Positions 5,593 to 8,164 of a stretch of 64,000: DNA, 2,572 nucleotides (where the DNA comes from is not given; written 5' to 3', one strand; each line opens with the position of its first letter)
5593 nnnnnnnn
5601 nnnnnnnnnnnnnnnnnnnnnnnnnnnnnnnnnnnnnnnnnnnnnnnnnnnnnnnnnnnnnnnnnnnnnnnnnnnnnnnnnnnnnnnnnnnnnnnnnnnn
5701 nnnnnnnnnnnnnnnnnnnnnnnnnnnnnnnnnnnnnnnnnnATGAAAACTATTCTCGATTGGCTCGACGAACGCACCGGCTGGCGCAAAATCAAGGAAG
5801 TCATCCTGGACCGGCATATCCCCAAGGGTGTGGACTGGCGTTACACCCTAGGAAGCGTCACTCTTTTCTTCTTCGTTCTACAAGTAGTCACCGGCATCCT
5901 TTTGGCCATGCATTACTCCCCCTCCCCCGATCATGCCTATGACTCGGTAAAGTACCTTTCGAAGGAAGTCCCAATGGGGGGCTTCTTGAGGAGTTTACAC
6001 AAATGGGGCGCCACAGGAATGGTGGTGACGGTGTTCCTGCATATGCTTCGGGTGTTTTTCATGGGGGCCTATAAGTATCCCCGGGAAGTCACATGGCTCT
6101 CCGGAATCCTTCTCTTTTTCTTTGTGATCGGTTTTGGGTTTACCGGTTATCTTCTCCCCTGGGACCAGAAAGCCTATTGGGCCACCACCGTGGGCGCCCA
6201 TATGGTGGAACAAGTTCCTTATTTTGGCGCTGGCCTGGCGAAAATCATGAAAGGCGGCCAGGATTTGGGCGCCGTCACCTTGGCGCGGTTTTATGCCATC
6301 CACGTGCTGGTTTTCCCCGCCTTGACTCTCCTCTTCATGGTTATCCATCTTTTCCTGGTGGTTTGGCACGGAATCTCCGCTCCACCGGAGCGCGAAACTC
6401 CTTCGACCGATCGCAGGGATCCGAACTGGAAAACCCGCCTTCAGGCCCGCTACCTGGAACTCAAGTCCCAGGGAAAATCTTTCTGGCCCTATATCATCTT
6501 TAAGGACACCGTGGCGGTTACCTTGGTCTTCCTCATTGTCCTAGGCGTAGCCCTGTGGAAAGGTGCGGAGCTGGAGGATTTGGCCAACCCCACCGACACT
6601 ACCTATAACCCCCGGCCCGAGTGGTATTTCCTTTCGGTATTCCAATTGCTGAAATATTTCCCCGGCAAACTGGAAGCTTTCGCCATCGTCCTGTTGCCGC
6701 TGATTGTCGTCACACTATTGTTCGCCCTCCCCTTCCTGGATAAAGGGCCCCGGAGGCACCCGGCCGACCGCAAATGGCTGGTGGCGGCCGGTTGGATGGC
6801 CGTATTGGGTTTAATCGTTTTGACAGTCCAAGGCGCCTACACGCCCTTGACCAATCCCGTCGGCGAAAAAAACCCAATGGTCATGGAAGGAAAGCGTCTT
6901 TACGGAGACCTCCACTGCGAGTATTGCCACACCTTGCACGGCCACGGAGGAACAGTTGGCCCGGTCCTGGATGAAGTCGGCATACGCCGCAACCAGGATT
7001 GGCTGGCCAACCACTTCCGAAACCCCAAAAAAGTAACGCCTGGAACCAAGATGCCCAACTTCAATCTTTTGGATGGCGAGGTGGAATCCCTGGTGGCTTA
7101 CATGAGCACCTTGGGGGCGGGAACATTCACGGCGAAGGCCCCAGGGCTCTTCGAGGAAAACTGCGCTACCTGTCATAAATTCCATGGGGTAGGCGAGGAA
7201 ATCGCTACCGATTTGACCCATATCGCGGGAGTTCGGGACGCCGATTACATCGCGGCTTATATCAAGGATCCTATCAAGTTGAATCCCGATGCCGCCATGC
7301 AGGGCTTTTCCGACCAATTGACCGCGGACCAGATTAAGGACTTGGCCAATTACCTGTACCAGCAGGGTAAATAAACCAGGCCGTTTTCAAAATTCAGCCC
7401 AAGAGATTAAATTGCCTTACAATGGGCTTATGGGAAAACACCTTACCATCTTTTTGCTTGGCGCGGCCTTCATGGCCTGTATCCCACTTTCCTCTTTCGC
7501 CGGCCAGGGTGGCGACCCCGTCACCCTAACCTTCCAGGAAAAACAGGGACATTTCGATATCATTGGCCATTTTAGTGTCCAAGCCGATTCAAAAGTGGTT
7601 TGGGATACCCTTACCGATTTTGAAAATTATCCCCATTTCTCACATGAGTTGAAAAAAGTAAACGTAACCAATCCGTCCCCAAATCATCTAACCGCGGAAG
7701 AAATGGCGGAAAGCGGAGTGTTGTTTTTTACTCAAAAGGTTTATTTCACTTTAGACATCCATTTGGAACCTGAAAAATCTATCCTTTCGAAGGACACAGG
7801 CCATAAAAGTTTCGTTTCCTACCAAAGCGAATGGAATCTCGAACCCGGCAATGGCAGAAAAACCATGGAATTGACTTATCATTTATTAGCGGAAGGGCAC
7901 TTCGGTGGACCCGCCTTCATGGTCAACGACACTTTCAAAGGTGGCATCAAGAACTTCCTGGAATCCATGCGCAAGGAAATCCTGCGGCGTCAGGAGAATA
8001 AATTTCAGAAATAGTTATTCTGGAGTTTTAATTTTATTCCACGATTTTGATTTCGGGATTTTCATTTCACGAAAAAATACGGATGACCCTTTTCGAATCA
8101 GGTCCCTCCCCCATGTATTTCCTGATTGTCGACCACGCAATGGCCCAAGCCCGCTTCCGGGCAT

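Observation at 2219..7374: First Cyc2-like locus: cytochrome-porin, three tandem monohaem cytochromes c, Rieske and cytochrome b with fused dihaem c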

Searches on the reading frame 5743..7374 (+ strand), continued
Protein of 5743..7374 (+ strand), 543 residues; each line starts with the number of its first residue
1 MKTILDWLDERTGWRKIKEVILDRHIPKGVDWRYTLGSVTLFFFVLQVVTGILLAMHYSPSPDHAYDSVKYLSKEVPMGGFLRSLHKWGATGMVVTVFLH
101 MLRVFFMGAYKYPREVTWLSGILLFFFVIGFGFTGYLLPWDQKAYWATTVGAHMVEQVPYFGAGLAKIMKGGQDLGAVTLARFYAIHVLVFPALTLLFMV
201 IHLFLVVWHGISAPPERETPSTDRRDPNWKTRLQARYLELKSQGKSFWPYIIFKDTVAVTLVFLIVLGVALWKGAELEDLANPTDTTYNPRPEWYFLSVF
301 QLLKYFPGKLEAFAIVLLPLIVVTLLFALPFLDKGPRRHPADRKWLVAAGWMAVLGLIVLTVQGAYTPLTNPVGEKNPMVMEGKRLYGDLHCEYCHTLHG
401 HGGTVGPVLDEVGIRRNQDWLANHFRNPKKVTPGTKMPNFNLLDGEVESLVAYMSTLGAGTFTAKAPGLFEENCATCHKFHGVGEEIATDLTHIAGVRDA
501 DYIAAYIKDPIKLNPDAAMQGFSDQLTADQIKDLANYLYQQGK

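Call 81: find_encoding_contigs(protein=P0189, flank=7000, max_places=1)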
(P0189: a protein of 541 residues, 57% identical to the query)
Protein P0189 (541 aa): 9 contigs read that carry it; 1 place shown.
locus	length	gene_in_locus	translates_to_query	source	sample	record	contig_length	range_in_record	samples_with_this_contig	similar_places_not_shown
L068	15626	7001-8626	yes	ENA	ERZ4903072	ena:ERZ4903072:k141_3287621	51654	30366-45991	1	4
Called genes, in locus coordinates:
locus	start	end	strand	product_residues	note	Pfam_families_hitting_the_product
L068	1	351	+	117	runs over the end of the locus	-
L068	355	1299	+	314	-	-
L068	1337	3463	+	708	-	PF19335:HMBD (weak), PF00122:E1-E2_ATPase, PF00702:Hydrolase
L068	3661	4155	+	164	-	-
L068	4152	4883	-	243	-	PF01978:TrmB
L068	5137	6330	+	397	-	-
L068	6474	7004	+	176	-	PF00355:Rieske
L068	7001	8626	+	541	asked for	PF00033:Cytochrome_B, PF14358:DUF4405 (weak), PF13631:Cytochrom_B_N_2, PF00032:Cytochrom_B_C (weak), PF00034:Cytochrom_C, PF02433:FixO (weak), PF00034:Cytochrom_C (weak), PF13442:Cytochrome_CBB3 (weak)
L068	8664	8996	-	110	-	PF13442:Cytochrome_CBB3, PF00034:Cytochrom_C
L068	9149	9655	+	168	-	-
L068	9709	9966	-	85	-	PF02201:SWIB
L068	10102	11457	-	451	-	PF03023:MurJ, PF01554:MatE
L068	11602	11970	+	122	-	PF00072:Response_reg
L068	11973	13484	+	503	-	PF08323:Glyco_transf_5, PF20706:GT4-conflict (faint), PF13439:Glyco_transf_4 (faint), PF13579:Glyco_trans_4_4 (weak), PF00534:Glycos_transf_1, PF13692:Glyco_trans_1_4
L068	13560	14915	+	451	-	PF03065:Glyco_hydro_57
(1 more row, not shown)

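Call 86: find_encoding_contigs(protein=P0237, flank=7000, max_places=1)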
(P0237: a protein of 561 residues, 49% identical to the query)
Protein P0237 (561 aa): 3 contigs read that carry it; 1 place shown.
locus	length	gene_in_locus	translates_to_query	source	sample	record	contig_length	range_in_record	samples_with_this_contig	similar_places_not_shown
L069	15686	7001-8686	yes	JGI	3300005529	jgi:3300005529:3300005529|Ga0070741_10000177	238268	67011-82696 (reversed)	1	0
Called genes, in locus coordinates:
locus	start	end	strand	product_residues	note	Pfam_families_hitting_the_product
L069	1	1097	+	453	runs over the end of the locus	PF25919:BSH_CusB, PF25973:BSH_CzcB, PF25869:3HB_CusB, PF25954:Beta-barrel_RND_2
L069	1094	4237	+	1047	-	PF00873:ACR_tran, PF03176:MMPL (faint)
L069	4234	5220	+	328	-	PF00483:NTP_transferase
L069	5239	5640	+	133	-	-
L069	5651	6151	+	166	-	PF01734:Patatin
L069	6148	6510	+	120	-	PF13442:Cytochrome_CBB3, PF00034:Cytochrom_C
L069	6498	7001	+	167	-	PF00355:Rieske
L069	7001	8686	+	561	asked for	PF00033:Cytochrome_B, PF13631:Cytochrom_B_N_2, PF13442:Cytochrome_CBB3 (faint), PF00032:Cytochrom_B_C, PF00034:Cytochrom_C (weak), PF02433:FixO (weak)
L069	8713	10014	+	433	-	-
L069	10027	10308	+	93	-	-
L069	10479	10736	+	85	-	-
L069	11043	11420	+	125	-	-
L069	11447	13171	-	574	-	PF00702:Hydrolase (faint), PF08282:Hydrolase_3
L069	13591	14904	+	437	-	PF07732:Cu-oxidase_3, PF00394:Cu-oxidase, PF07731:Cu-oxidase_2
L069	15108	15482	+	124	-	-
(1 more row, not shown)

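Call 87: find_encoding_contigs(protein=P0224, flank=7000, max_places=1)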
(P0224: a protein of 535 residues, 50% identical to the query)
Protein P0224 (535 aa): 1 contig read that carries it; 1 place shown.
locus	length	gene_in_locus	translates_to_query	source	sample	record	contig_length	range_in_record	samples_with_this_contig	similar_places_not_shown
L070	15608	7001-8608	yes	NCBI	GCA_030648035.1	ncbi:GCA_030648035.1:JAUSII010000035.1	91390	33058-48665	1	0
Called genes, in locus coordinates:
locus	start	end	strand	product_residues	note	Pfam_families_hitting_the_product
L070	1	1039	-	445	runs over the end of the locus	PF01266:DAO (faint), PF01593:Amino_oxidase, PF13450:NAD_binding_8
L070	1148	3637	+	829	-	PF14522:Cytochrome_C7 (faint), PF14537:Cytochrom_c3_2 (faint), PF13205:Big_5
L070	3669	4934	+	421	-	-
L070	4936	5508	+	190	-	PF14522:Cytochrome_C7 (faint), PF14537:Cytochrom_c3_2 (faint)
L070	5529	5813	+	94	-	-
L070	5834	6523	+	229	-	PF14522:Cytochrome_C7 (faint), PF14537:Cytochrom_c3_2 (faint), PF22113:Mtrc-MtrF_II-IV_dom (faint)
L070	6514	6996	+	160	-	PF00355:Rieske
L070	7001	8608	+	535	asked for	PF00033:Cytochrome_B, PF13631:Cytochrom_B_N_2, PF00032:Cytochrom_B_C, PF13442:Cytochrome_CBB3 (weak), PF00034:Cytochrom_C, PF02433:FixO (weak), PF13442:Cytochrome_CBB3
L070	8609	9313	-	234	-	PF02742:Fe_dep_repr_C, PF04023:FeoA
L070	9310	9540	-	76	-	-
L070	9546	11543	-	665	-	PF01926:MMR_HSR1, PF02421:FeoB_N, PF17910:FeoB_Cyto (weak), PF07670:Gate, PF07664:FeoB_C, PF07670:Gate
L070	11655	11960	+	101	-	-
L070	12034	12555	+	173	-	PF14522:Cytochrome_C7 (faint)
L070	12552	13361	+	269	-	PF00037:Fer4 (weak), PF12838:Fer4_7, PF13237:Fer4_10, PF13247:Fer4_11, PF13187:Fer4_9 (weak), PF00037:Fer4 (weak), PF12797:Fer4_2 (weak), PF12837:Fer4_6 (weak), +7 more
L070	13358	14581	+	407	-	PF03916:NrfD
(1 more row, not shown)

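Call 88: find_encoding_contigs(protein=P0254, flank=7000, max_places=1)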
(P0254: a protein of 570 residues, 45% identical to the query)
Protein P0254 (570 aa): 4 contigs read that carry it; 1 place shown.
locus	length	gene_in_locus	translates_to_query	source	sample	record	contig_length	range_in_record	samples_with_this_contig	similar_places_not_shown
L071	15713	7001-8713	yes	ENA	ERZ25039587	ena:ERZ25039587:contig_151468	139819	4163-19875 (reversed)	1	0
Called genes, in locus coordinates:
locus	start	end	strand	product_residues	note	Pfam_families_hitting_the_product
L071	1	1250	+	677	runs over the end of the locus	-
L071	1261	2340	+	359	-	PF08450:SGL (faint), PF25021:TEN_NHL (faint), PF17170:DUF5128 (weak), PF01436:NHL (weak)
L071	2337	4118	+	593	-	PF14537:Cytochrom_c3_2 (faint), PF22678:Cytochrom_c_NrfB-like (faint), PF09699:Paired_CXXCH_1 (faint), PF14522:Cytochrome_C7 (faint), PF22113:Mtrc-MtrF_II-IV_dom (weak)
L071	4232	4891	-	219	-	PF13620:CarboxypepD_reg (weak)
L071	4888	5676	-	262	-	PF13715:CarbopepD_reg_2 (weak), PF13620:CarboxypepD_reg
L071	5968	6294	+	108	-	PF13442:Cytochrome_CBB3, PF00034:Cytochrom_C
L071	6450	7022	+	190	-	PF00355:Rieske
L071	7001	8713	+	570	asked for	PF00033:Cytochrome_B, PF01292:Ni_hydr_CYTB (faint), PF13631:Cytochrom_B_N_2, PF13442:Cytochrome_CBB3 (faint), PF00032:Cytochrom_B_C, PF02433:FixO (faint), PF00034:Cytochrom_C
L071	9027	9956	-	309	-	PF00962:A_deaminase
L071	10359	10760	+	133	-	PF04828:GFA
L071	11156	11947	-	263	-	PF00106:adh_short, PF13561:adh_short_C2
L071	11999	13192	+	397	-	PF00676:E1_dh, PF00456:Transketolase_N (weak), PF02775:TPP_enzyme_C (faint)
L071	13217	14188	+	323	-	PF02779:Transket_pyr, PF02780:Transketolase_C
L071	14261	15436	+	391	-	PF00364:Biotin_lipoyl, PF02817:E3_binding, PF00198:2-oxoacid_dh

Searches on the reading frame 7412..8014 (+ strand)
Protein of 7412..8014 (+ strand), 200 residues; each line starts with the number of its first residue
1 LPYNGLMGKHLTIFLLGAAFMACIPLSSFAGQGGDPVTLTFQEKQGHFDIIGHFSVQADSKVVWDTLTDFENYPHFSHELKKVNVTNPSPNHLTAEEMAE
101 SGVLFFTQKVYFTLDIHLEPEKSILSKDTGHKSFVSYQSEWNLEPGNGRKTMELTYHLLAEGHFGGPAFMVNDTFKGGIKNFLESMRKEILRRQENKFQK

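Call 3: search_protein_families(library=pfam, proteins=[window:7412-8014:+], max_evalue=0.01)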
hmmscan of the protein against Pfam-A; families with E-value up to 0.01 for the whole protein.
window:7412-8014:+ (200 aa): 2 families
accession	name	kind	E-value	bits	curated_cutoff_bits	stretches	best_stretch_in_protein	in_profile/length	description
PF03364.25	Polyketide_cyc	-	7.7e-14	52.5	23.4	1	56-187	1-126/126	Polyketide cyclase / dehydrase and lipid transport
PF10604.15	Polyketide_cyc2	-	6e-09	36.8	27.4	1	55-189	9-140/142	Polyketide cyclase / dehydrase and lipid transport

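Call 4: search_protein_families(library=ncbifam, proteins=[window:7412-8014:+], max_evalue=0.01)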
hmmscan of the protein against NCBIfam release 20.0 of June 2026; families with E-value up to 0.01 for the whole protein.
window:7412-8014:+ (200 aa): 0 families
